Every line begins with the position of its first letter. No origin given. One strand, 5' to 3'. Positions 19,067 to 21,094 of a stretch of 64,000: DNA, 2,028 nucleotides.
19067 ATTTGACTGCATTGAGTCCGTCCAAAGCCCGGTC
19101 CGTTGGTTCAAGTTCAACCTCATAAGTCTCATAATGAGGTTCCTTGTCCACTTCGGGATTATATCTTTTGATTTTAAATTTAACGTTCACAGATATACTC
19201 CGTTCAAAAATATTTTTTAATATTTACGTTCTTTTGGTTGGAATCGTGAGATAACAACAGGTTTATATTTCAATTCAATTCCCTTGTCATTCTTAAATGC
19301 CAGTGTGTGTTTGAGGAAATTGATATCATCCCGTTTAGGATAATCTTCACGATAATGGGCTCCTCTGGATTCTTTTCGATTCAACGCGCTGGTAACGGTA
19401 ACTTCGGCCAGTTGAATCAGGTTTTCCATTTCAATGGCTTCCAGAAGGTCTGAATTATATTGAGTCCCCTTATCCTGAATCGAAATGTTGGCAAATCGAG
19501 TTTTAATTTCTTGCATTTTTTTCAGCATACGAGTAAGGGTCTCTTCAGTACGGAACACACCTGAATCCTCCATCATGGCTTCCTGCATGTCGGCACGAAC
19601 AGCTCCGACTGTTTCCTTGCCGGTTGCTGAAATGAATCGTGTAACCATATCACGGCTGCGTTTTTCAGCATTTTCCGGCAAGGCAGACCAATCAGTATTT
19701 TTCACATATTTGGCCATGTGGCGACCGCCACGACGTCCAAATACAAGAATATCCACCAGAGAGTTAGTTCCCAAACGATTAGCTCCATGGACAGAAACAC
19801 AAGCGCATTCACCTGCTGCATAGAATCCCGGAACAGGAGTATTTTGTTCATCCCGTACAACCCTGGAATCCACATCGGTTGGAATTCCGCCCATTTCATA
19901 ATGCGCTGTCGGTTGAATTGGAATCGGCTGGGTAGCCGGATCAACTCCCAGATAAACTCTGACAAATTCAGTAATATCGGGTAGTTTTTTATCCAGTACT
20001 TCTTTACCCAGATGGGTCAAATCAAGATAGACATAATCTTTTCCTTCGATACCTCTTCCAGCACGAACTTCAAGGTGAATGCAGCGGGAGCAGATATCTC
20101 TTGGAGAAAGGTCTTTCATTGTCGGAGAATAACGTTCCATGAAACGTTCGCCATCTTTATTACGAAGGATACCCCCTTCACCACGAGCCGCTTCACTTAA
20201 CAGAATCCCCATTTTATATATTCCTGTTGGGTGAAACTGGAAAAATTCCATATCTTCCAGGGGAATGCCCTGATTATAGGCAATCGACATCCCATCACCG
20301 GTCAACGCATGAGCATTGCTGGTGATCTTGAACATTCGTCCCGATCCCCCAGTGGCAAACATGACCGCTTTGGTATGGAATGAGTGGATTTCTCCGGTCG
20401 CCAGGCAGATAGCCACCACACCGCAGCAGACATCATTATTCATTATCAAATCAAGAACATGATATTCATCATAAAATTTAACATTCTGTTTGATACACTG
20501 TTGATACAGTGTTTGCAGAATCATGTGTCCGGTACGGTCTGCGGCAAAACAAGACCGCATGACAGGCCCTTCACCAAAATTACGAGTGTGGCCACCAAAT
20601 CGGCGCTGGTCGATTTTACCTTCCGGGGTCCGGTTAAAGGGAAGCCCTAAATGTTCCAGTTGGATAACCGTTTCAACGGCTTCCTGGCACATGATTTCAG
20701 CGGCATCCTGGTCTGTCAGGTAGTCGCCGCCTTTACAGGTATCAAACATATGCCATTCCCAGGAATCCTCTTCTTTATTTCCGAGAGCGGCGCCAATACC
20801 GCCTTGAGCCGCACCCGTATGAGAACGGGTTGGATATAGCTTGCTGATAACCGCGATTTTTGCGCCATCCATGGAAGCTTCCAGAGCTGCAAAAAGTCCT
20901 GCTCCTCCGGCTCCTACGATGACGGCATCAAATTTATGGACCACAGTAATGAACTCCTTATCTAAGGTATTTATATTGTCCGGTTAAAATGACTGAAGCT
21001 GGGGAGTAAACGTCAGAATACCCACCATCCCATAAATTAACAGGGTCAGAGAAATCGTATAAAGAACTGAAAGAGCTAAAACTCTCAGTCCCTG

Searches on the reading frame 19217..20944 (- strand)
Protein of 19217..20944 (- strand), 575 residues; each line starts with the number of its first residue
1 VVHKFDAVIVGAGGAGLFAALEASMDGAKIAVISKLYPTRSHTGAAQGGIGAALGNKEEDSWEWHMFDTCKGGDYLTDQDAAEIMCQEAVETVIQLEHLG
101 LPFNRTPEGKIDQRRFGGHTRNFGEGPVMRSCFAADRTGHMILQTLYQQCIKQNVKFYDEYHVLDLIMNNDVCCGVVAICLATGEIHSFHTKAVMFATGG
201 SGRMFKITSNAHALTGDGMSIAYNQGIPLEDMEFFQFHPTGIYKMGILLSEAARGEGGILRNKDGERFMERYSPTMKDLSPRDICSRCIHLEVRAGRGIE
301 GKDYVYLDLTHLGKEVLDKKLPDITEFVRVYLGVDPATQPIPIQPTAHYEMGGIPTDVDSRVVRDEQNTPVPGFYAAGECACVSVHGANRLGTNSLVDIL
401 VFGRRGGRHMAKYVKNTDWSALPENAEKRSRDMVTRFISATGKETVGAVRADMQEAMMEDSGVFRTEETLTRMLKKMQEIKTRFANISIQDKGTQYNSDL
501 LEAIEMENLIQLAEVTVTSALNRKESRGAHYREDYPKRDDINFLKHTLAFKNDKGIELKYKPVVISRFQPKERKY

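Call 10: search_protein_families(library=pfam, proteins=[window:19217-20944:-], max_evalue=0.00001)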
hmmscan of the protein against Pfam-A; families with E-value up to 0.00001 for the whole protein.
window:19217-20944:- (575 aa): 5 families
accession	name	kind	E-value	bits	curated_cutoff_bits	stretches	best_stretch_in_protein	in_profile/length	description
PF00890.30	FAD_binding_2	-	1.1e-114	384.3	20.4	1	6-396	1-414/414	FAD binding domain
PF02910.25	Succ_DH_flav_C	-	5.2e-48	162.7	20.8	1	450-575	1-130/130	Fumarate reductase flavoprotein C-term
PF03486.20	HI0933_like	-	2.3e-09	37.5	50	0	6-35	2-31/244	HI0933-like protein Rossmann domain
PF07992.20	Pyr_redox_2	-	3.6e-09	36.9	26.1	0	6-210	2-119/291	Pyridine nucleotide-disulphide oxidoreductase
PF01266.30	DAO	-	1.1e-08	35.5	27.9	1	6-203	1-207/353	FAD dependent oxidoreductase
